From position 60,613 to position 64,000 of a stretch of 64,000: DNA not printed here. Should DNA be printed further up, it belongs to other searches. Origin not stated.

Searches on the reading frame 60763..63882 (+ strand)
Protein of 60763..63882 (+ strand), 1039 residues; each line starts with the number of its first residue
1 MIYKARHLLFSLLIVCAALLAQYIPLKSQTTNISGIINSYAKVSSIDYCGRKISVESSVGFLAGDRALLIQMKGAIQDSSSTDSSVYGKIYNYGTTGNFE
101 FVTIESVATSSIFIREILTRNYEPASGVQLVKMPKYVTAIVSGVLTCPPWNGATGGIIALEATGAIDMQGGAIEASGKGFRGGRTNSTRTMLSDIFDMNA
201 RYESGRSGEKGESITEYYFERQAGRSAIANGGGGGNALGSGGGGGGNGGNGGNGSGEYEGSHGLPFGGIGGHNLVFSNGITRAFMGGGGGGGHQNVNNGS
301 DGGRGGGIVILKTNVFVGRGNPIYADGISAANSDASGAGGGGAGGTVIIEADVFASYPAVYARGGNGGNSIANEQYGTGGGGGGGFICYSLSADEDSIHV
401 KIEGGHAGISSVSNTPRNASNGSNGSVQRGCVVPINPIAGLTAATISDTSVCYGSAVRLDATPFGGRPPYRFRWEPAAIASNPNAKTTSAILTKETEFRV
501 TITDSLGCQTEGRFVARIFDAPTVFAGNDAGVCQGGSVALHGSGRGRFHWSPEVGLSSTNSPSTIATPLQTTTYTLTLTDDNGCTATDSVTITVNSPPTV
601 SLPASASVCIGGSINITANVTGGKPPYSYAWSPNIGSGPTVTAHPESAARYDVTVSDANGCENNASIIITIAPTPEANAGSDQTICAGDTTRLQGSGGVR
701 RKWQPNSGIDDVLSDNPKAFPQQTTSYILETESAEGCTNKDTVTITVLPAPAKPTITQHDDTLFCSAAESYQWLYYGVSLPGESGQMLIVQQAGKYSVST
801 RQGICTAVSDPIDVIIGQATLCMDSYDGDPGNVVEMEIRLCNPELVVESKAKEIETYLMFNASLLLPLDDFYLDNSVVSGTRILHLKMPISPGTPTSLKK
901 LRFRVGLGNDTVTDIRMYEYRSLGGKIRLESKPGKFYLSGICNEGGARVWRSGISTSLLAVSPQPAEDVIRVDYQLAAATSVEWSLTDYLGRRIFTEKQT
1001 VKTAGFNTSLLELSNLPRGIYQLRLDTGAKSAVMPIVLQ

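Call 3: search_protein_families(library=pfam, proteins=[window:60763-63882:+], max_evalue=0.01)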
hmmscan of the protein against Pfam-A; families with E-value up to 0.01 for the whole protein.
window:60763-63882:+ (1039 aa): 4 families
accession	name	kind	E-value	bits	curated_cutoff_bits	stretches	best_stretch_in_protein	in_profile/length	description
PF19081.6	Ig_7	-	2.2e-12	47.6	27.3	1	521-595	3-83/84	Ig-like domain CHU_C associated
PF18962.6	Por_Secre_tail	-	7.1e-07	29.9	27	1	962-1032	2-69/75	Secretion system C-terminal sorting domain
PF13573.12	SprB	-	3.6e-06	26.9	28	1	616-634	17-35/37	SprB repeat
PF22352.2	K319L-like_PKD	-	0.00011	22.6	27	1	553-594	41-84/84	K319L-like, PKD domain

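Call 6: search_protein_families(library=ncbifam, proteins=[window:60763-63882:+], max_evalue=0.01)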
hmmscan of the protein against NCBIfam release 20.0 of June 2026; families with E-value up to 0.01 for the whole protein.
window:60763-63882:+ (1039 aa): 3 families
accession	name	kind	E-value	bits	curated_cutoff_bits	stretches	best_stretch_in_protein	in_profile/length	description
NF047640.1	gliding_AgmC_N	equivalog_domain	4.4e-63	213.6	275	1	34-408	41-412/412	adventurous gliding motility protein AgmC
TIGR04183.1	Por_Secre_tail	domain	2.7e-06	27.2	23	1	961-1037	1-70/72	T9SS type A sorting domain-containing protein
NF038113.1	T9SSA_dep_M36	equivalog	0.0057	14.8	885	1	952-1037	786-867/869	T9SS-dependent M36 family metallopeptidase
